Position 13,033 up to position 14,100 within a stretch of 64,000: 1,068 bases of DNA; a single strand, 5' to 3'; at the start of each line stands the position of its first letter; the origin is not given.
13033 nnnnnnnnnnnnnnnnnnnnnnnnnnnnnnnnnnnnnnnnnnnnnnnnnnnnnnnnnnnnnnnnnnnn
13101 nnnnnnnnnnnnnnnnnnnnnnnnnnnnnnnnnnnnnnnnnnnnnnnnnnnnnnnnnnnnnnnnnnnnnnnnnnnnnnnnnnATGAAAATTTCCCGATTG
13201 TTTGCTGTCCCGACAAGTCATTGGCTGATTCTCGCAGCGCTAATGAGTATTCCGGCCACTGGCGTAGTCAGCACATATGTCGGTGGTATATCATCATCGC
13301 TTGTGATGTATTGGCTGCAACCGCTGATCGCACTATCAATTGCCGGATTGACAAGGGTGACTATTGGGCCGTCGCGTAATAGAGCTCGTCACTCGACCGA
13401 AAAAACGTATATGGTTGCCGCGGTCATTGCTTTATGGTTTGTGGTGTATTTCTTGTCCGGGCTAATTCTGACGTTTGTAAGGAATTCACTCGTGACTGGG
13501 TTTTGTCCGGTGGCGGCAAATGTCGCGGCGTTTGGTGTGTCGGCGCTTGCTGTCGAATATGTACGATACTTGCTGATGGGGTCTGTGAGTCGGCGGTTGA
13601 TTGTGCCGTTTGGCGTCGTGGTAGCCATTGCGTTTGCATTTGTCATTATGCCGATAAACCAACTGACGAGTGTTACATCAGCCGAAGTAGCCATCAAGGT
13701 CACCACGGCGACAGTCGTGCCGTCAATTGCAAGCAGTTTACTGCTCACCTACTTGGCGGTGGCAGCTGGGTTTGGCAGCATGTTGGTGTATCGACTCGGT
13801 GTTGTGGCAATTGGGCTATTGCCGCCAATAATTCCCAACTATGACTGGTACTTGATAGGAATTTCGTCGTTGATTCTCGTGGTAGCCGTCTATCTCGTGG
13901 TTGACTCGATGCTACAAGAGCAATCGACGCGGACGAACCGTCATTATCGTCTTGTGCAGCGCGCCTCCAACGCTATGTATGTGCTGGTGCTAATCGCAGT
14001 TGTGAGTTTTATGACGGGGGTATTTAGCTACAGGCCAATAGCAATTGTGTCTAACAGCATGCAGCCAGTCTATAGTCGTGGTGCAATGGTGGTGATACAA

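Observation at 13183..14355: SipW-type signal peptidase fused to a roughly 285-aa polytopic membrane domain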

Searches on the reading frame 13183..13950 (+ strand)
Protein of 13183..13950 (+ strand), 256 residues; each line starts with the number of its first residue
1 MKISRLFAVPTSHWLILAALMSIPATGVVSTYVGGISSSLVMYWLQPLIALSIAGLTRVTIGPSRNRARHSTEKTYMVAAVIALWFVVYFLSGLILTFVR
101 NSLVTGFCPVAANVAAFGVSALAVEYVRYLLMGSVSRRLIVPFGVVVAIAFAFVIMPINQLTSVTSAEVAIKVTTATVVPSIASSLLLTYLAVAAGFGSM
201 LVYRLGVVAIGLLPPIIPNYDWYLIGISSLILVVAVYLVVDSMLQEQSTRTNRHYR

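Call 25: search_protein_representatives(alignment_id=A2)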
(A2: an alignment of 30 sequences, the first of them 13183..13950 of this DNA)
Query: 30 sequences, 255 profile positions. Proteins with E-value up to 0.001 (for the whole library): 824; up to 1e-10: 290; up to 1e-30: 20. The best 150 are listed.
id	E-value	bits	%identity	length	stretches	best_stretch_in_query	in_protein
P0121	3.2e-85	302.0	-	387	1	1-253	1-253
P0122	8.9e-76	271.0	-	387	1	5-252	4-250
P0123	5.0e-74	265.3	-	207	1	6-210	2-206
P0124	1.4e-73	263.9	-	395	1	3-252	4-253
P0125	3.3e-67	243.0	-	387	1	1-254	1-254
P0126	1.8e-65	237.3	-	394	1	1-252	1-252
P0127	2.3e-65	236.9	-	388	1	5-253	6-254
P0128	2.1e-62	227.2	-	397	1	3-254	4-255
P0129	7.8e-59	215.5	-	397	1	5-252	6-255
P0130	4.0e-57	209.9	-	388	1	8-251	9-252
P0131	1.0e-56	208.6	-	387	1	11-251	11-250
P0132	2.0e-53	197.8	-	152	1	87-235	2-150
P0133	1.9e-46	175.0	-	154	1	134-254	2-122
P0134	2.5e-42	161.4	-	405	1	2-249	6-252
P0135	9.6e-42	159.5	-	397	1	3-250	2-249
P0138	1.4e-33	132.8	-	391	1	17-249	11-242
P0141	2.2e-29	119.0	-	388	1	19-240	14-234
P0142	6.7e-29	117.5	-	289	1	15-250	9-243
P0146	1.1e-27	113.5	-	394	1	15-252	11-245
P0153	1.5e-26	109.8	-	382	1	7-240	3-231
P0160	4.6e-24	101.6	-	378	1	16-250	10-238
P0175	3.0e-21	92.4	-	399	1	50-249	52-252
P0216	2.6e-17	79.4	-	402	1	14-242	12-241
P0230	3.4e-16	75.8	-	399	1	15-251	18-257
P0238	1.7e-15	73.6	-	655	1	19-248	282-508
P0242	2.5e-15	73.0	-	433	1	11-240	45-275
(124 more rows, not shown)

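Call 29: predict_structure(alignment_id=A2)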
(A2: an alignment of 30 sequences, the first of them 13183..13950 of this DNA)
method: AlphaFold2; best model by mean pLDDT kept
length: 256 residues; sequences in the alignment: 30
mean_pLDDT: 88.7   pTM: 0.87
mean pLDDT of the five models: 88.7, 87.2, 86.6, 86.5, 85.0
residues with pLDDT >= 90: 164; 70-90: 71; 50-70: 17; < 50: 4
segments of 3 or more residues with pLDDT < 50: 102-104
pLDDT, mean of each block of 10 residues (from residue 1): 86 97 92 87 94 97 85 95 90 67 66 91 97 94 97 91 91 93 97 96 93 64 85 96 86 66
secondary structure, 60 per line:
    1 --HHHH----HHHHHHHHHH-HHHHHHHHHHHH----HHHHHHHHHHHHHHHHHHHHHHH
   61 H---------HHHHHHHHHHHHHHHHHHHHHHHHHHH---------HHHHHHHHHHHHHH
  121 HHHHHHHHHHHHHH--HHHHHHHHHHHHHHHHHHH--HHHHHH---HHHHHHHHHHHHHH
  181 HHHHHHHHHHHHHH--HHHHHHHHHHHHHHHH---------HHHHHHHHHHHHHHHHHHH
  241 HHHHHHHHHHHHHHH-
elements in order: H3-6 H11-20 H22-33 H38-61 H71-97 H107-134 H137-155 H158-163 H167-194 H197-212 H222-255

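Call 32: list_cluster_members(proteins=[P0138, P0141, P0146, P0153, P0160, P0175, P0216, P0230, P0238, P0242])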
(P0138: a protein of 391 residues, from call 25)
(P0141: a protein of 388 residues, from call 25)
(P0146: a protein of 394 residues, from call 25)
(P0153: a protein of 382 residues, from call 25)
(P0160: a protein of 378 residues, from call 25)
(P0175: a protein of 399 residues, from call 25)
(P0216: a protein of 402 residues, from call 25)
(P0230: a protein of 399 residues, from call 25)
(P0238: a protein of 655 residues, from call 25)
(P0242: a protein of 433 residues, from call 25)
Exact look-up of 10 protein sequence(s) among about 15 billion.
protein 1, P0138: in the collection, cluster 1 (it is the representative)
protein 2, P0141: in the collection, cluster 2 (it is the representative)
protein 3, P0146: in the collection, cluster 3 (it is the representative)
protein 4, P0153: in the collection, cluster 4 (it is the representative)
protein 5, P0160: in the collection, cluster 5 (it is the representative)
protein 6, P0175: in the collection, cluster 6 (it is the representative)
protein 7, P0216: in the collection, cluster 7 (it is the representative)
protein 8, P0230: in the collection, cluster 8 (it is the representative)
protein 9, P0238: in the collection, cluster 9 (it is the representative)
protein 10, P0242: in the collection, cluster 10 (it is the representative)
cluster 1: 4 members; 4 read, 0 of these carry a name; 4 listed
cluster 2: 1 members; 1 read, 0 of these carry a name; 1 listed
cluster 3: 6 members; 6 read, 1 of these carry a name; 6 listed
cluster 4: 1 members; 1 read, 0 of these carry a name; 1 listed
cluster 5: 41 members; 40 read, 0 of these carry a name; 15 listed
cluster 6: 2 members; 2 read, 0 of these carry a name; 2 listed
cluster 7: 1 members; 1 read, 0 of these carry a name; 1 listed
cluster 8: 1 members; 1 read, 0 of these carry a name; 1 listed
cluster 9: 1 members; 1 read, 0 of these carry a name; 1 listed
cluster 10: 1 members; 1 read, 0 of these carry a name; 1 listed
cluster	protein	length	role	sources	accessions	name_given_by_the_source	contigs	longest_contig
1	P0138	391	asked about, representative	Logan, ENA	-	-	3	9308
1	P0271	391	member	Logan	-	-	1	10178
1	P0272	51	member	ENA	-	-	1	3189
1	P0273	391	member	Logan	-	-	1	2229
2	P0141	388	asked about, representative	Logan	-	-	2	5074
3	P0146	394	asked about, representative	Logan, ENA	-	-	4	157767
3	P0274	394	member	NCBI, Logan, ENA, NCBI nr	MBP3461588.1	MAG: signal peptidase I [Bacilli bacterium] | signal peptidase I [Bacilli bacterium]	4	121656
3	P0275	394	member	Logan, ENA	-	-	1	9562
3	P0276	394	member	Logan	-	-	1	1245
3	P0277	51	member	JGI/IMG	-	-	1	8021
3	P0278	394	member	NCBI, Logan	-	-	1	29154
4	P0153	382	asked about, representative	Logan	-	-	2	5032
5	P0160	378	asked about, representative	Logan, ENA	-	-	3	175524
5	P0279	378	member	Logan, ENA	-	-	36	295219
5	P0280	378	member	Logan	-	-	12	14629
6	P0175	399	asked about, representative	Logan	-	-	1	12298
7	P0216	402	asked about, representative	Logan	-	-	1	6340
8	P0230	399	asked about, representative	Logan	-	-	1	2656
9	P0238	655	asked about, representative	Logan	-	-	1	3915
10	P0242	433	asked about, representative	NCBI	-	-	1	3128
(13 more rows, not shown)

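Call 33: fold_search(model_id=the predicted structure, library=pdb)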
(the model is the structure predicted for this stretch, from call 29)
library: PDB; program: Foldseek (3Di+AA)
matches with E <= 10: 261; with E <= 0.001: 0
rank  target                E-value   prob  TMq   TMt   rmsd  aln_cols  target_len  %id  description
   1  7z6n_A                1.2e-01  0.30  0.19  0.18  15.6       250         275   19  Crystal structure of Zn2+-transporter BbZIP in a metal-stripped state (released 2022-08-10)
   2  8rt9_F                4.9e-01  0.12  0.16  0.16  22.3       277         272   14  Stalk complex full-length structure (TrwJ/VirB5-TrwI/VirB6) from the fully-assembled R388 type IV secretion system det (released 2024-06-19)
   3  8ght_A                5.8e-01  0.21  0.23  0.21  15.9       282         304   16  Cryo-electron microscopy structure of the zinc transporter from Bordetella bronchiseptica (released 2023-06-21)
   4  6xbd_G                6.3e-01  0.12  0.16  0.16  19.9       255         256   14  Cryo-EM structure of MlaFEDB in nanodiscs with phospholipid substrates (released 2020-07-01)
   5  8ii8                  6.9e-01  0.18  0.18  0.20  20.7       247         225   10  X-ray crystal structure of pink-colored protein from Pleurotus salmoneostramineus in complex with natural chromophore (released 2024-08-14)
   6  7z6n_B                7.5e-01  0.10  0.16  0.16  14.9       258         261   17  Crystal structure of Zn2+-transporter BbZIP in a metal-stripped state (released 2022-08-10)
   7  8rtd_I                7.9e-01  0.08  0.13  0.14  17.2       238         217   17  Stalk-Arches-IMC structure from the fully-assembled R388 type IV secretion system determined by cryo-EM. (released 2024-06-19)
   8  8fed_J                8.2e-01  0.11  0.14  0.14  17.8       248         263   11  Structure of Mce1-LucB complex from Mycobacterium smegmatis (Map1) (released 2023-02-22)
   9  6i1z_A                8.2e-01  0.09  0.18  0.17  19.2       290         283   15  Outward facing structure of apo CST (released 2019-06-05)
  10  6idp                  9.0e-01  0.20  0.22  0.15  16.9       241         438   15  Crystal structure of Vibrio cholerae MATE transporter VcmN in the straight form (released 2019-01-16)
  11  6ye4_A                9.0e-01  0.10  0.15  0.16  27.0       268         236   14  Structure of ExbB pentamer from Serratia marcescens by single particle cryo electron microscopy (released 2021-03-31)
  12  4cad_C                9.4e-01  0.80  0.50  0.51   6.9       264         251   13  Mechanism of farnesylated CAAX protein processing by the integral membrane protease Rce1 (released 2013-11-27)
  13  9u3r                  1.0e+00  0.12  0.20  0.09  20.7       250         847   10  Cryo-EM structure of human AC9 (released 2025-06-11)
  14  8k0b                  1.1e+00  0.16  0.26  0.12  19.2       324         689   12  Cryo-EM structure of TMEM63C (released 2023-12-06)
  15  7n0l_A                1.1e+00  0.12  0.20  0.18  17.9       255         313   13  Cryo-EM structure of TACAN in the H196A H197A mutant form (TMEM120A) (released 2021-09-15)
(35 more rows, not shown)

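Call 36: search_solved_structures(query=A2, max_evalue=10, show_alignments=2)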
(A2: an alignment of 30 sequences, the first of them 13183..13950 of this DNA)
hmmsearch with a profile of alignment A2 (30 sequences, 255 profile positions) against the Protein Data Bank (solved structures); distinct sequences matched with E-value up to 10: 1.
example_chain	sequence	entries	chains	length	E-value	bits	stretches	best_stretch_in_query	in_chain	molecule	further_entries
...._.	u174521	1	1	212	0.42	13.2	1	210-238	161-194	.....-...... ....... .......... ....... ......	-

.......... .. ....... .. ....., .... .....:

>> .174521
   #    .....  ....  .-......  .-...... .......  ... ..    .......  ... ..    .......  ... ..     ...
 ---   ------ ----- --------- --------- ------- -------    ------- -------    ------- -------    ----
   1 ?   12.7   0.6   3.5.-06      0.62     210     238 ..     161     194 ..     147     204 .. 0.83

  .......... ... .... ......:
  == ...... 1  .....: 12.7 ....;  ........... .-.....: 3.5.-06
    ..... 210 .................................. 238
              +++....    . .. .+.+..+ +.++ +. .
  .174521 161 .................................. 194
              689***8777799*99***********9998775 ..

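Call 37: find_encoding_contigs(protein=P0146, flank=6000, max_places=1)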
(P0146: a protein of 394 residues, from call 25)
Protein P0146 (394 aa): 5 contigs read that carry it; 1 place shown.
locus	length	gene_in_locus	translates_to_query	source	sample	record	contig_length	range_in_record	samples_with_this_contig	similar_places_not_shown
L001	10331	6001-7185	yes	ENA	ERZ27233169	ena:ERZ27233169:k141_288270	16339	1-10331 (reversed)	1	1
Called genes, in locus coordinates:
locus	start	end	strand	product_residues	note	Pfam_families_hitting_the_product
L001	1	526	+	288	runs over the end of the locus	PF10672:Methyltrans_SAM, PF03602:Cons_hypoth95 (weak)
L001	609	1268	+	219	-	PF01520:Amidase_3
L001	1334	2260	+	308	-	PF07751:Abi_2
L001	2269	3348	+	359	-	PF00089:Trypsin, PF13365:Trypsin_2, PF13180:PDZ_2, PF00595:PDZ (weak), PF17820:PDZ_6 (weak)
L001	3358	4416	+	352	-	PF13487:HD_5, PF01966:HD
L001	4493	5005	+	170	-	-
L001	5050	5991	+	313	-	-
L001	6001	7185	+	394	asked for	-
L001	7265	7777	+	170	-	-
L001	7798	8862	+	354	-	PF17231:DUF5305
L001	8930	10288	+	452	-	PF01520:Amidase_3, PF23473:LysM3_LYK4_5 (faint), PF23462:LysM3_NFP (faint), PF04225:LysM_OapA (faint), PF01476:LysM, PF22310:NMB0315_dom_I (faint), PF23446:LysM1_NFP_LYK (faint), PF01476:LysM, +3 more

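Call 38: find_encoding_contigs(protein=P0160, flank=6000, max_places=1)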
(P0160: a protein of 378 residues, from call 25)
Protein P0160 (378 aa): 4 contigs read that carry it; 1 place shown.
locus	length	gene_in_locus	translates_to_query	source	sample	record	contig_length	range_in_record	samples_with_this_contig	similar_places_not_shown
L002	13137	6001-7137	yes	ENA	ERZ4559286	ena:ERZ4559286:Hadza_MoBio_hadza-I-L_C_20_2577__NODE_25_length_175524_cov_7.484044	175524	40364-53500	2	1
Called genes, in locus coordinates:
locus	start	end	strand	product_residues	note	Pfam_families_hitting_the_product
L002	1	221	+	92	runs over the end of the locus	PF00886:Ribosomal_S16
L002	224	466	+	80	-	PF13083:KH_KhpA-B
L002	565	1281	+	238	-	PF02230:Abhydrolase_2 (faint), PF06342:DUF1057, PF12146:Hydrolase_4, PF00561:Abhydrolase_1, PF12697:Abhydrolase_6, PF20408:Abhydrolase_11 (weak), PF07819:PGAP1 (weak), PF20434:BD-FAE (weak), +2 more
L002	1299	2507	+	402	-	PF01820:Dala_Dala_lig_N, PF02786:CPSase_L_D2 (weak), PF14397:ATPgrasp_ST (faint), PF02222:ATP-grasp, PF07478:Dala_Dala_lig_C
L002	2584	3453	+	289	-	PF02899:Phage_int_SAM_1, PF13495:Phage_int_SAM_4, PF00589:Phage_integrase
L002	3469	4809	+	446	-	PF02878:PGM_PMM_I, PF02879:PGM_PMM_II, PF02880:PGM_PMM_III, PF00408:PGM_PMM_IV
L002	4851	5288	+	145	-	PF00210:Ferritin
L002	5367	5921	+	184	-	-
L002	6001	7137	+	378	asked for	PF10502:Peptidase_S26 (weak)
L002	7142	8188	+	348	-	PF17231:DUF5305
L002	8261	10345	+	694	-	PF00512:HisKA, PF02518:HATPase_c (faint), PF00072:Response_reg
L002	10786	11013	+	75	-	-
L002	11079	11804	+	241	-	PF02535:Zip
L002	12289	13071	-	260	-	-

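Call 39: find_encoding_contigs(protein=P0238, flank=6000, max_places=1)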
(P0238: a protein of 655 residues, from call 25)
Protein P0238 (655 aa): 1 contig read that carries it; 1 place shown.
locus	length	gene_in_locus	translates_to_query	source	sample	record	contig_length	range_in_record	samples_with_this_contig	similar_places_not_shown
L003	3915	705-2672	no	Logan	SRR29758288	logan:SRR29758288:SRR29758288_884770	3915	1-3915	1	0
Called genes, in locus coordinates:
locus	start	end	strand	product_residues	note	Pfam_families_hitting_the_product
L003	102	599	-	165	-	-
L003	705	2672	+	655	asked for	PF09478:CBM49 (faint), PF00553:CBM_2, PF10502:Peptidase_S26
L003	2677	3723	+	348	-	PF17231:DUF5305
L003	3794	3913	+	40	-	?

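Call 40: find_encoding_contigs(protein=P0142, flank=6000, max_places=2)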
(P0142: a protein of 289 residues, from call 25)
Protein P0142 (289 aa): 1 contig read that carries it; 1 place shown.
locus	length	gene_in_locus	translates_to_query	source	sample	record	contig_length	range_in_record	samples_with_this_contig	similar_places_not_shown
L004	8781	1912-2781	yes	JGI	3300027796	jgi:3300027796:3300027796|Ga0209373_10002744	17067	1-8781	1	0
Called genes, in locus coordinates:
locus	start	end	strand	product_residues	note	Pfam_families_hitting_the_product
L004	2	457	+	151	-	?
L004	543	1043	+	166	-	-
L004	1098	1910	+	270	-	PF00553:CBM_2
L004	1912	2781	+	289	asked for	-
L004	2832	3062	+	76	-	-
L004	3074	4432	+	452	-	PF17231:DUF5305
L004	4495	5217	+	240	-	PF00106:adh_short, PF08659:KR, PF23441:SDR (weak), PF13561:adh_short_C2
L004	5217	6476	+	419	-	PF06838:Met_gamma_lyase, PF01053:Cys_Met_Meta_PP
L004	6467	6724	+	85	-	-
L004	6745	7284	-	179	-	-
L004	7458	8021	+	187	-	PF01832:Glucosaminidase (weak)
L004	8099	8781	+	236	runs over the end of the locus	-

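Call 45: fold_search(model_id=the predicted structure, library=viral)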
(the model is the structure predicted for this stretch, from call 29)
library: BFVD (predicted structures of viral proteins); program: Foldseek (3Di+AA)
matches with E <= 10: 179; with E <= 0.001: 0
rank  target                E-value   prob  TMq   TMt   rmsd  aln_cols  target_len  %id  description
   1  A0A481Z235            2.3e-01  0.25  0.19  0.18  20.8       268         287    9  Uncharacterized protein [Pithovirus LCPAC101]
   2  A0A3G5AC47            4.3e-01  0.25  0.22  0.23  22.8       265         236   12  Uncharacterized protein [Hyperionvirus sp.]
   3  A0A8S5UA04            4.4e-01  0.08  0.13  0.06  22.6       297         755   12  Uncharacterized protein [Siphoviridae sp. ctij073]
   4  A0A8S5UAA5            5.8e-01  0.08  0.12  0.06  31.2       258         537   12  L SHAPED TAIL FIBER PROTEIN [Myoviridae sp. ctNrE4]
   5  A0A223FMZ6            6.6e-01  0.14  0.15  0.14  17.8       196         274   15  Protein OPG166 [Murmansk poxvirus]
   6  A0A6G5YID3            6.9e-01  0.15  0.15  0.17  20.5       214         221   10  (no name in the UniProt tables at hand)
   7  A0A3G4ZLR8            8.6e-01  0.09  0.17  0.17  18.0       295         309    8  Growth hormone-inducible transmembrane protein [Terrestrivirus sp.]
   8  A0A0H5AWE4            9.0e-01  0.07  0.14  0.05  23.7       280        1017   12  (no name in the UniProt tables at hand)
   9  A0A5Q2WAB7            1.1e+00  0.11  0.20  0.19  16.4       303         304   14  (no name in the UniProt tables at hand)
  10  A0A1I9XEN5            1.3e+00  0.14  0.22  0.20  21.5       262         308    8  (no name in the UniProt tables at hand)
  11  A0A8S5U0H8            1.4e+00  0.07  0.15  0.17  22.2       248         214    8  Minor capsid protein [Siphoviridae sp. ctNEy24]
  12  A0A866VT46            1.7e+00  0.06  0.16  0.14  21.4       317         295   12  G protein coupled receptor 4B [Elephant endotheliotropic herpesvirus 1A]
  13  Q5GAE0                1.7e+00  0.05  0.14  0.04  39.1       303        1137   12  Methyl-accepting transducer domain-containing protein [Grouper iridovirus]
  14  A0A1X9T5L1            1.7e+00  0.05  0.14  0.13  20.2       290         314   11  Oxidoreductase motif protein [Ranid herpesvirus 3]
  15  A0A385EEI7            1.8e+00  0.08  0.16  0.15  22.4       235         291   14  Uncharacterized protein [Caulobacter phage CcrBL9]
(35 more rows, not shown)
